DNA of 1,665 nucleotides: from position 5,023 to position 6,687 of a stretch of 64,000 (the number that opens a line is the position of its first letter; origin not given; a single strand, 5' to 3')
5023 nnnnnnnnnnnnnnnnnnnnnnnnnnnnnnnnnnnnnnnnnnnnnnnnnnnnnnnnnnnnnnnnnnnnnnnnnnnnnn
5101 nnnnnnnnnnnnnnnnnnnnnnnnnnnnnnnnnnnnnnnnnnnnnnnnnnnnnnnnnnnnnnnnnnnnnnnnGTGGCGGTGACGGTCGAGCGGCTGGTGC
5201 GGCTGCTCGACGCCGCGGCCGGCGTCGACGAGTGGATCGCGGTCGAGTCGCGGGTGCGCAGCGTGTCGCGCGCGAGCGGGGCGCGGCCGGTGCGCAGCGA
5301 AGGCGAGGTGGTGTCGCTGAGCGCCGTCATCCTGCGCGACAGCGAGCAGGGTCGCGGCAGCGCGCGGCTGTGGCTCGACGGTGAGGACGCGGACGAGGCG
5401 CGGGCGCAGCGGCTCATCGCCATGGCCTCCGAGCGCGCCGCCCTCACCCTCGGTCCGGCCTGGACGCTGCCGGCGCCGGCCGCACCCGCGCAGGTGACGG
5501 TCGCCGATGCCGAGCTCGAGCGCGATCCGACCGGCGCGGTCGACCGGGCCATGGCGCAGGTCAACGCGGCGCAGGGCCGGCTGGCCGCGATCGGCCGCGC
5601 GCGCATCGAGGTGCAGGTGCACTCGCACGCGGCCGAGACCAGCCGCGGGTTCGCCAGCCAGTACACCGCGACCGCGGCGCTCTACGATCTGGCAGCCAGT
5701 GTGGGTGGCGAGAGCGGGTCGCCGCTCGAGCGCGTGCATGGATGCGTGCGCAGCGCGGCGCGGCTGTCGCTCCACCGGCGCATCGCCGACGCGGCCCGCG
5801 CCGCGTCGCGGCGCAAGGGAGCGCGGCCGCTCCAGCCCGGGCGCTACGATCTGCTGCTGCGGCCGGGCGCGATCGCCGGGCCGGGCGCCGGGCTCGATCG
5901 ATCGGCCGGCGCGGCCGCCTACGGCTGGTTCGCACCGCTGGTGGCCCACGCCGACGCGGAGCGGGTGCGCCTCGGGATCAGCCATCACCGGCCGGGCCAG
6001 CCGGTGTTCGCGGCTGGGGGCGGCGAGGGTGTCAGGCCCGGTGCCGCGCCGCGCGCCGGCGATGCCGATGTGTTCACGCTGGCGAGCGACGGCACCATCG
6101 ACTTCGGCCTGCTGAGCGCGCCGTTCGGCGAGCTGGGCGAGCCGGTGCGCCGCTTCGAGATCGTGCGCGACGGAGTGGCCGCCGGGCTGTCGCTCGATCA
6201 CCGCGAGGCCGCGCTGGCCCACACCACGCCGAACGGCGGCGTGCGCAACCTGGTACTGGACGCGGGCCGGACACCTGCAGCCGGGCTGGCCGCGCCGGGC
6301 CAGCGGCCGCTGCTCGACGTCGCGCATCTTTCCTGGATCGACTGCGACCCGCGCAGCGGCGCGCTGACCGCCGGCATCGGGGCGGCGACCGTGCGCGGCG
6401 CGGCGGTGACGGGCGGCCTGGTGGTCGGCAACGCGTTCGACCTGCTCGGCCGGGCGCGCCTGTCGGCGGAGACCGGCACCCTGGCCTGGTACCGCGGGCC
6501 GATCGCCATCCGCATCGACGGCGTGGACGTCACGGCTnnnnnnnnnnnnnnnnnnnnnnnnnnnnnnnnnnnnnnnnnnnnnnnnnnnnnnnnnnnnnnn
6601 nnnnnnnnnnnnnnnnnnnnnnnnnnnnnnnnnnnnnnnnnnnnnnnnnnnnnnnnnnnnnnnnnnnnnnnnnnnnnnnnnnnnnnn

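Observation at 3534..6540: Tat-signal TldD/PmbA-like peptidase pair with a duplicated 3' end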

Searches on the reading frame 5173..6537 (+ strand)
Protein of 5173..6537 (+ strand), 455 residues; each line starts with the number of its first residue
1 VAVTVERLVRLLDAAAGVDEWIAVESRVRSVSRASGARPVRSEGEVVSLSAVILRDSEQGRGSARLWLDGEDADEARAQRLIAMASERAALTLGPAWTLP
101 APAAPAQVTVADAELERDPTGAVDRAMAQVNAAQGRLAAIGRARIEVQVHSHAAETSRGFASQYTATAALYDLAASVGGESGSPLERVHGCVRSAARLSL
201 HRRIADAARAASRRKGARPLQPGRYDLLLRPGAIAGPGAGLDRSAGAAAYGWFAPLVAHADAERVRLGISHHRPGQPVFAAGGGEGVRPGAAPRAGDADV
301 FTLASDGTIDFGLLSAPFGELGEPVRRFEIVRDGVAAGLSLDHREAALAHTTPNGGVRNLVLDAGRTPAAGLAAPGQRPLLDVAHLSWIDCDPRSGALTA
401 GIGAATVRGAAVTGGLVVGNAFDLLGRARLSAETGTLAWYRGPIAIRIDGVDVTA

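Call 8: search_protein_families(library=pfam, proteins=[window:5173-6537:+], max_evalue=0.01)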
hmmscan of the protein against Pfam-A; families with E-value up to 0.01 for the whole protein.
window:5173-6537:+ (455 aa): 1 family
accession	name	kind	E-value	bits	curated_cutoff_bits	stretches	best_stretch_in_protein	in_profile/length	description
PF19289.4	PmbA_TldD_3rd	-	3.9e-07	29.9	22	1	299-453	48-218/220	PmbA/TldA metallopeptidase C-terminal domain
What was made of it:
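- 5173..6540 (+): Gene 2: PmbA/TldE-like partner, 455 aa, intact, with no signal peptide. PF19289 at 29.9 bits (call 8).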

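Call 10: find_homologous_proteins(query=window:5173-6537:+)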
Query window:5173-6537:+ (455 aa): 39 proteins with E <= 0.001 among 8000 candidates.
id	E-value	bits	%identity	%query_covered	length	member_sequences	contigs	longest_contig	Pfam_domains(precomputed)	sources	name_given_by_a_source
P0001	3.3e-267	905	95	100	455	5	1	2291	PF19289.5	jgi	jgi:hypothetical protein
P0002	1.4e-248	843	90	100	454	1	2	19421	PF19289.5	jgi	jgi:hypothetical protein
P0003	3.8e-220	750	80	100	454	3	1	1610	PF19289.5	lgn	-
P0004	6.3e-182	624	83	82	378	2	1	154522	PF19289.5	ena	-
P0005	4.4e-163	562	64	100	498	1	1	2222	PF19289.5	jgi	jgi:PmbA/TldA metallopeptidase C-terminal domain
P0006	3.1e-161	555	60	99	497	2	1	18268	PF19289.5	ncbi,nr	ncbi:MAG TPA: metallopeptidase TldD-related protein [Kofleriaceae bacterium]|nr:metallopeptidase Tld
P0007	6.0e-153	528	61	100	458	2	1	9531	PF19289.5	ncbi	-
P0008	3.4e-150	519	59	100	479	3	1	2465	PF19289.5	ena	-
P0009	3.5e-150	519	61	100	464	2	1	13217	PF19289.5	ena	-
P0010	1.9e-147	510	59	100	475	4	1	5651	PF19289.5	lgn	-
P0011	3.9e-139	483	58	100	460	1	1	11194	PF19289.5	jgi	jgi:hypothetical protein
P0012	2.7e-107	378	50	100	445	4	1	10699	PF19289.5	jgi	-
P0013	5.0e-99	350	48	100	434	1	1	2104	PF19289.5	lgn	-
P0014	1.4e-97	346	48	100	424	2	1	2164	PF19289.5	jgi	-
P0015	3.6e-97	344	48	99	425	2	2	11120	PF19289.5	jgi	jgi:predicted Zn-dependent protease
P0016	7.4e-96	340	48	100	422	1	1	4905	PF19289.5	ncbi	-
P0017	1.5e-90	323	46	100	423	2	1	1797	PF19289.5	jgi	jgi:predicted Zn-dependent protease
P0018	7.2e-87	310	60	65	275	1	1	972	PF19289.5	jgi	jgi:hypothetical protein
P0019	1.2e-82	296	45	100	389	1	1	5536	PF19289.5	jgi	-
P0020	8.6e-78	280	43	99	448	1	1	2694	PF19289.5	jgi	jgi:predicted Zn-dependent protease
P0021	9.8e-70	254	39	99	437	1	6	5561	PF19289.5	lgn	-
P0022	2.8e-69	252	39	95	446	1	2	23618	PF19289.5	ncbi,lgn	-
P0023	4.2e-67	245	39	99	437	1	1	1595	PF19289.5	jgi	jgi:predicted Zn-dependent protease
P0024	4.3e-65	239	40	100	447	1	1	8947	PF19289.5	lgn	-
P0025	3.1e-63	233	40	100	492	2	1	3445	PF19289.5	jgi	jgi:predicted Zn-dependent protease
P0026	2.9e-59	219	43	78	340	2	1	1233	PF19289.5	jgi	jgi:predicted Zn-dependent protease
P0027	3.7e-59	219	37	97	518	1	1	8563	PF19289.5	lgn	-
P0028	1.0e-56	211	39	89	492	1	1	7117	PF19289.5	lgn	-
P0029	2.1e-52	197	37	98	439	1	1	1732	PF19289.5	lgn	-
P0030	2.1e-51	194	38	89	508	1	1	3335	PF19289.5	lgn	-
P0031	8.5e-43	165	36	99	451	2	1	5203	PF19289.5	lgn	-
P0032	2.3e-41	160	47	45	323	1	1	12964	PF19289.5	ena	-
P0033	2.5e-39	154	36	98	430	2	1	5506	PF19289.5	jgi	-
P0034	1.0e-38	152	31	98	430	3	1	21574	PF19289.5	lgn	-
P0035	2.1e-33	134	35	97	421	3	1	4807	PF19289.5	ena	-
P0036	1.3e-25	109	31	100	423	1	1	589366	PF19289.5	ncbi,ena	-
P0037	8.8e-25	106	35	88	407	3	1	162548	PF19289.5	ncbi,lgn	-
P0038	5.9e-23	100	35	52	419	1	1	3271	PF19289.5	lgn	-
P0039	2.5e-22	98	33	86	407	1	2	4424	PF19289.5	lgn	-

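Call 11: find_encoding_contigs(protein=P0002, flank=6000, max_places=3)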
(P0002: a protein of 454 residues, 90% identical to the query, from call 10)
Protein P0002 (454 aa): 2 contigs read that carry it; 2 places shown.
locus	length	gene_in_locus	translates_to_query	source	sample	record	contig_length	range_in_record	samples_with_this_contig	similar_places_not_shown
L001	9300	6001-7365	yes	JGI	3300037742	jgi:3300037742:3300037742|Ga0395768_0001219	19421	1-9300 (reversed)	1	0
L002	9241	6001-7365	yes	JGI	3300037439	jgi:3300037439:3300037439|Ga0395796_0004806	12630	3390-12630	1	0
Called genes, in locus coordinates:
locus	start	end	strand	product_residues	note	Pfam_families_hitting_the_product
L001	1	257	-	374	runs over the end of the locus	PF07719:TPR_2 (faint), PF13432:TPR_16 (weak)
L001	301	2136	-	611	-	PF00069:Pkinase, PF07714:PK_Tyr_Ser-Thr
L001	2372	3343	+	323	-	PF00768:Peptidase_S11, PF13354:Beta-lactamase2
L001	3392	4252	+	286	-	-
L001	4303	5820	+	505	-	PF19289:PmbA_TldD_3rd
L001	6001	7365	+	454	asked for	PF19289:PmbA_TldD_3rd (weak)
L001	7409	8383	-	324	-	PF12852:Cupin_6, PF00165:HTH_AraC (faint), PF12833:HTH_18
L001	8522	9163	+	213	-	PF03807:F420_oxidored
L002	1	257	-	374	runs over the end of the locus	PF07719:TPR_2 (faint), PF13432:TPR_16 (weak)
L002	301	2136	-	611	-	PF00069:Pkinase, PF07714:PK_Tyr_Ser-Thr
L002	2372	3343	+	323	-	PF00768:Peptidase_S11, PF13354:Beta-lactamase2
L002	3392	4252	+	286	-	-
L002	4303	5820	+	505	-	PF19289:PmbA_TldD_3rd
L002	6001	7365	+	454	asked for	PF19289:PmbA_TldD_3rd (weak)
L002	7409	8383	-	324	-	PF12852:Cupin_6, PF00165:HTH_AraC (faint), PF12833:HTH_18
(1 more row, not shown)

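Call 12: find_encoding_contigs(protein=P0001, flank=6000, max_places=3)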
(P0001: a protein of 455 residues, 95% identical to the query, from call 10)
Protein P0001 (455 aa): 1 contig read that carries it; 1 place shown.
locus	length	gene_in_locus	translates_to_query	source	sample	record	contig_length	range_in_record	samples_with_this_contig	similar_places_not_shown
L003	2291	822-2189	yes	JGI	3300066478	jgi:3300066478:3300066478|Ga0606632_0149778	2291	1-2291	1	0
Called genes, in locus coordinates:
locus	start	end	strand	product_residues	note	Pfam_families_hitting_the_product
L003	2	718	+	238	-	?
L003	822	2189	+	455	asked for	PF19289:PmbA_TldD_3rd (weak)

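Call 13: find_encoding_contigs(protein=P0004, flank=6000, max_places=3)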
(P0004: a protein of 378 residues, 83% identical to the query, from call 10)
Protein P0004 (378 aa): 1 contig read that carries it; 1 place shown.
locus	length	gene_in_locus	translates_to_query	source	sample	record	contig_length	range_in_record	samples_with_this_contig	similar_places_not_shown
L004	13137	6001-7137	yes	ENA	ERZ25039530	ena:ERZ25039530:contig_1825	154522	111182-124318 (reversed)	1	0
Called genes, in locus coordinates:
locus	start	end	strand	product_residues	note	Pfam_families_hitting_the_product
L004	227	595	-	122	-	-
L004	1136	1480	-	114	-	PF00069:Pkinase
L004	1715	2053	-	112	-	PF00069:Pkinase, PF07714:PK_Tyr_Ser-Thr (weak)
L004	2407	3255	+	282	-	PF00768:Peptidase_S11, PF13354:Beta-lactamase2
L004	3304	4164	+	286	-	-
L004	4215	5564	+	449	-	PF19289:PmbA_TldD_3rd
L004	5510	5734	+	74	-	-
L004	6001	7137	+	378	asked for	PF19289:PmbA_TldD_3rd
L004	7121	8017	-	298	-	PF12852:Cupin_6, PF00165:HTH_AraC (faint), PF12833:HTH_18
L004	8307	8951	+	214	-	PF03807:F420_oxidored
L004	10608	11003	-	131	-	-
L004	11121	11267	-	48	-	-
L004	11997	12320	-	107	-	PF05593:RHS_repeat (weak)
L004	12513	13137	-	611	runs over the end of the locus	PF12256:TcdB_toxin_midN (faint), PF13517:FG-GAP_3 (weak)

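Call 23: search_solved_structures(query=L001:4303-5817:+, max_evalue=1, show_alignments=2)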
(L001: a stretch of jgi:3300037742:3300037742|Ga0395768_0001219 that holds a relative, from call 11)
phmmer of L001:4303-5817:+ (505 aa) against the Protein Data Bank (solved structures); distinct sequences matched with E-value up to 1: 6.
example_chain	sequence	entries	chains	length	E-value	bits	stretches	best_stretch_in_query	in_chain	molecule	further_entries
5njf_A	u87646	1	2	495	4.9e-15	58.8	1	240-496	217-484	Metalloprotease TldD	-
5nj5_A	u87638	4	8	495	6.5e-15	58.3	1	240-496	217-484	Metalloprotease TldD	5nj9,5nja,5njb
5njc_A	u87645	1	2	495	1.1e-14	57.6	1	240-496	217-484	Metalloprotease TldD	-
6j6a_A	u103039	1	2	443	1.2e-10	44.3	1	280-468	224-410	Zinc-dependent protease, TldD/PmbA family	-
1vpb_A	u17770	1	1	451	0.00046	22.6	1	251-427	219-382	putative modulator of DNA gyrase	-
1vl4_A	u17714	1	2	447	0.0041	19.5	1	249-418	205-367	pmbA-related protein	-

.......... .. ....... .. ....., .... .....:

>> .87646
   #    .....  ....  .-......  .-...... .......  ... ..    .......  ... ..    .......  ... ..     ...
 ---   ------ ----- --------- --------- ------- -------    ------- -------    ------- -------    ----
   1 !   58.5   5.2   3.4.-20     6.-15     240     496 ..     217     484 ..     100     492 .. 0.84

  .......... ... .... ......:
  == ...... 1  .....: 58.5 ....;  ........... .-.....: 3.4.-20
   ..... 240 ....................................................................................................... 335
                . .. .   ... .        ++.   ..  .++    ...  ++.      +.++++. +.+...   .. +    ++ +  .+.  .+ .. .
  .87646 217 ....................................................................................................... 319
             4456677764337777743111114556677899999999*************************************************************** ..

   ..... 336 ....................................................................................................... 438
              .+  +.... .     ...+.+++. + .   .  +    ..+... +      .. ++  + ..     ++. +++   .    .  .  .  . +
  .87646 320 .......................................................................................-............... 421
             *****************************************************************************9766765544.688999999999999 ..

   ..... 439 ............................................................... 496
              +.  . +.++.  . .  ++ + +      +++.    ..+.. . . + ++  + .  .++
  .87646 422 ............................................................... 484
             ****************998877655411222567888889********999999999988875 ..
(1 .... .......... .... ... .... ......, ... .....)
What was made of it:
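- The E. coli TldD stretch HEAVGH aligns to GRGVAR, and C454 aligns to F (call 23).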

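Call 24: search_solved_structures(query=window:5173-6537:+, max_evalue=1, show_alignments=2)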
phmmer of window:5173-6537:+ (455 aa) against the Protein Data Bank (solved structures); distinct sequences matched with E-value up to 1: 0.

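Call 25: find_homologous_proteins(query=L001:4303-5817:+)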
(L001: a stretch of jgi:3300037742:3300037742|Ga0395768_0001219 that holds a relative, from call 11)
Query L001:4303-5817:+ (505 aa): 51 proteins with E <= 0.001 among 8000 candidates.
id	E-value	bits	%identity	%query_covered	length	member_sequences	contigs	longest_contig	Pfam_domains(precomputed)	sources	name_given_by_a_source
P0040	0.0e+0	1047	100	100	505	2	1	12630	PF19289.5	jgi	jgi:predicted Zn-dependent protease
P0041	3.5e-252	856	84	100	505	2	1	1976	PF19289.5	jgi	-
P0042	7.7e-229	779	86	86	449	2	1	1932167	PF19289.5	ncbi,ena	-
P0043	3.9e-201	687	88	73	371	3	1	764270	PF19289.5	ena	-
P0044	1.9e-200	685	71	99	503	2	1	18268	PF19289.5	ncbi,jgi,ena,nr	ncbi:MAG TPA: metallopeptidase TldD-related protein [Kofleriaceae bacterium]|nr:metallopeptidase Tld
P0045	1.8e-185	636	64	99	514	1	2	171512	PF19289.5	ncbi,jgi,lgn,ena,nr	ncbi:MAG TPA: metallopeptidase TldD-related protein [Kofleriaceae bacterium]|nr:metallopeptidase Tld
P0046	1.5e-184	633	66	100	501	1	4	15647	PF19289.5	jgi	jgi:TldD protein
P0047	3.8e-183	628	64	99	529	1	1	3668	PF19289.5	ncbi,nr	ncbi:MAG TPA: metallopeptidase TldD-related protein [Kofleriaceae bacterium]|nr:metallopeptidase Tld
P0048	4.0e-176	605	61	99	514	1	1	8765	PF19289.5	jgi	-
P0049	8.6e-172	591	63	99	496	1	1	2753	PF19289.5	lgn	-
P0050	6.9e-171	588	59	99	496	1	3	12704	PF19289.5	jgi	jgi:predicted Zn-dependent protease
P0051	1.8e-164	567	66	84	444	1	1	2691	PF19289.5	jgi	jgi:predicted Zn-dependent protease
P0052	1.8e-152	527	57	99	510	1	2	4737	PF19289.5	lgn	-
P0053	6.6e-136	472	54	91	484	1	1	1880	PF19289.5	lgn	-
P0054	2.8e-132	460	52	99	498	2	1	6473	PF19289.5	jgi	jgi:predicted Zn-dependent protease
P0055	7.8e-129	449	49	99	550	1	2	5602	PF19289.5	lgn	-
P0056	1.6e-127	445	49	99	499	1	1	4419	PF19289.5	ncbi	-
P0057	4.0e-127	443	52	94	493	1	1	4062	PF19289.5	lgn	-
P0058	5.4e-127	443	50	99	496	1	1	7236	PF19289.5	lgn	-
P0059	2.0e-124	434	50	99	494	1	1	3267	PF19289.5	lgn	-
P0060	2.3e-124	434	49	90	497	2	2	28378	PF19289.5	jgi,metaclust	metaclust:\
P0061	1.2e-123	432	50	90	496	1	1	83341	PF19289.5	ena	-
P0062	3.9e-123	430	47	99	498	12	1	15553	PF19289.5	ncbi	-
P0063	8.1e-122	426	50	99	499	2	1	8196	PF19289.5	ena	-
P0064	1.9e-120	421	48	99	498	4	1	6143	PF19289.5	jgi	jgi:predicted Zn-dependent protease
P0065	2.7e-120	421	50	91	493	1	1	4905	PF19289.5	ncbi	-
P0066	2.8e-120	421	49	90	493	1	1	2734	PF19289.5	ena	-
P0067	4.0e-120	420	50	90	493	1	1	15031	PF19289.5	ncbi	-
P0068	4.8e-117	410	51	99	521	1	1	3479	PF19289.5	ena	-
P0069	1.6e-107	379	46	90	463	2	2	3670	PF19289.5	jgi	jgi:predicted Zn-dependent protease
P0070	9.3e-102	360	46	90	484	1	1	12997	PF19289.5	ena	-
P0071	1.2e-79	287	41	99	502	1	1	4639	PF19289.5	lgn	-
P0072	1.0e-76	277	40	98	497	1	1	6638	PF19289.5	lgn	-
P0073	4.9e-61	225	39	88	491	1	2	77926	PF19289.5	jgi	-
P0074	1.6e-60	224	43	68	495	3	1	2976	PF19289.5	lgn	-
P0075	2.8e-58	216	46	61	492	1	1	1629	PF19289.5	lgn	-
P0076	5.5e-58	215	45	62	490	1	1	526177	PF19289.5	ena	-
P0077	1.6e-57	214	39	85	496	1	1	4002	PF19289.5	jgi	jgi:TldD protein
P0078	2.9e-54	203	41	68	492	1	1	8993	PF19289.5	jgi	-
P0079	4.9e-47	179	41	64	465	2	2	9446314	PF19289.5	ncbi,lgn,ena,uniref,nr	ncbi:peptidase U62 modulator of DNA gyrase [Haliangium ochraceum DSM 14365]|uniref:Peptidase U62 mod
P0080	2.3e-41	160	34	96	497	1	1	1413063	PF19289.5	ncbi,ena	-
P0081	3.9e-41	160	36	99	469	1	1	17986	PF19289.5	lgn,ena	-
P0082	1.2e-40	158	35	99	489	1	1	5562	PF19289.5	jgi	jgi:predicted Zn-dependent protease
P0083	1.0e-38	152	35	94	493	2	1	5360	PF19289.5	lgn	-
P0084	2.0e-32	131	34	99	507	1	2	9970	PF19289.5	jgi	jgi:predicted Zn-dependent protease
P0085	4.6e-14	70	32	36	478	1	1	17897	PF01523.22,PF19290.5,PF19289.5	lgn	-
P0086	1.7e-10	59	27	50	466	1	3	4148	PF01523.22,PF19290.5,PF19289.5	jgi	jgi:TldD protein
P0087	4.4e-10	57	27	50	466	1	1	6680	PF01523.22,PF19290.5,PF19289.5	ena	-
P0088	4.2e-6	44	25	42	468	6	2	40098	PF01523.22,PF19290.5,PF19289.5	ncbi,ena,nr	ncbi:MAG: TldD/PmbA family protein [Bacteroidales bacterium]|nr:TldD/PmbA family protein [Bacteroida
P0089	1.9e-5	42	35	31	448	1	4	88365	PF01523.22,PF19290.5,PF19289.5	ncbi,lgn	-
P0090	4.0e-5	41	29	51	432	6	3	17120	PF01523.22,PF19290.5,PF19289.5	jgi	jgi:PmbA protein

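Call 27: find_encoding_contigs(protein=P0043, flank=8000, max_places=3)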
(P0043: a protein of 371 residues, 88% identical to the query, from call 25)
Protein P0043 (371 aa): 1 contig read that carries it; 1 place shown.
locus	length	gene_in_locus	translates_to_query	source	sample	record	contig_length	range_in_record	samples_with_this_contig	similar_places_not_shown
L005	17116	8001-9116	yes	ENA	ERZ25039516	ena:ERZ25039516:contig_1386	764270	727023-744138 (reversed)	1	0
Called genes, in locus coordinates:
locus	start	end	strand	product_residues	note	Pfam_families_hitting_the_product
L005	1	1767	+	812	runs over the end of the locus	PF11028:TMEM260_N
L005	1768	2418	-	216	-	PF03703:bPH_2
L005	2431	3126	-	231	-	-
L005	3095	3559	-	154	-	PF00515:TPR_1 (faint), PF07719:TPR_2 (faint), PF13432:TPR_16 (weak)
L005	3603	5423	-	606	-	PF00069:Pkinase, PF07714:PK_Tyr_Ser-Thr, PF01636:APH (faint), PF03109:ABC1 (faint), PF08308:PEGA (weak)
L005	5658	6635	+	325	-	PF00768:Peptidase_S11, PF13354:Beta-lactamase2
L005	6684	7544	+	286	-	-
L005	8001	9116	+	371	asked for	PF19289:PmbA_TldD_3rd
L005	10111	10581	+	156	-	PF19289:PmbA_TldD_3rd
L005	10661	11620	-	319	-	PF12852:Cupin_6, PF00165:HTH_AraC (faint), PF12833:HTH_18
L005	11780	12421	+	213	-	PF03807:F420_oxidored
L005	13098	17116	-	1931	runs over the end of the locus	PF13517:FG-GAP_3 (weak), PF05593:RHS_repeat (faint), PF25023:TEN_YD-shell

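Call 28: find_encoding_contigs(protein=P0044, flank=8000, max_places=2)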
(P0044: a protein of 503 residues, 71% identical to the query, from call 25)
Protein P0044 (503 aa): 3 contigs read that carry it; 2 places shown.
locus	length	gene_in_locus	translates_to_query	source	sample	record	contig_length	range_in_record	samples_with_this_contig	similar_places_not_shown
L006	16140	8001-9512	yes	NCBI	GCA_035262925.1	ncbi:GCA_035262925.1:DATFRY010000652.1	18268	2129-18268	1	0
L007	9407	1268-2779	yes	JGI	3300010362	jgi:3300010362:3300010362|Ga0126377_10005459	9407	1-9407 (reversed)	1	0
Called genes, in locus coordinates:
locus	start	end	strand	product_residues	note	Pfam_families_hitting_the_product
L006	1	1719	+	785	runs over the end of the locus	PF11028:TMEM260_N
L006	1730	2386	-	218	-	PF03703:bPH_2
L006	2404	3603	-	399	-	PF00515:TPR_1 (faint), PF07719:TPR_2 (faint), PF13432:TPR_16 (weak)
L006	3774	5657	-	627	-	PF00069:Pkinase, PF07714:PK_Tyr_Ser-Thr, PF01636:APH (faint), PF08308:PEGA (weak)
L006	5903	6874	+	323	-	PF00768:Peptidase_S11, PF13354:Beta-lactamase2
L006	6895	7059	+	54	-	-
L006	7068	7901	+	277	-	-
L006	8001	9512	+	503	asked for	PF19289:PmbA_TldD_3rd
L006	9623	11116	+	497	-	PF19289:PmbA_TldD_3rd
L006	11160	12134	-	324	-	PF12852:Cupin_6, PF00165:HTH_AraC (faint), PF12833:HTH_18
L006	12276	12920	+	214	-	PF03807:F420_oxidored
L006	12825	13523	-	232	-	PF12385:Peptidase_C70 (weak), PF03412:Peptidase_C39, PF13529:Peptidase_C39_2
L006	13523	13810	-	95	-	-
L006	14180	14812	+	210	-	-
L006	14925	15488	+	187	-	PF03264:Cytochrom_NNT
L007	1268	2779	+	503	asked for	PF19289:PmbA_TldD_3rd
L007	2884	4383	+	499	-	PF19289:PmbA_TldD_3rd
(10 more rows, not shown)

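Call 38: find_encoding_contigs(protein=window:5173-6537:+, flank=10000, max_places=4)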
Protein seq(455 aa) (455 aa): no gene with exactly this product is on record in the collection.
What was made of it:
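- Tried and rejected: An exact look-up of the window's gene 2 product in the contig index found nothing on record (call 38).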
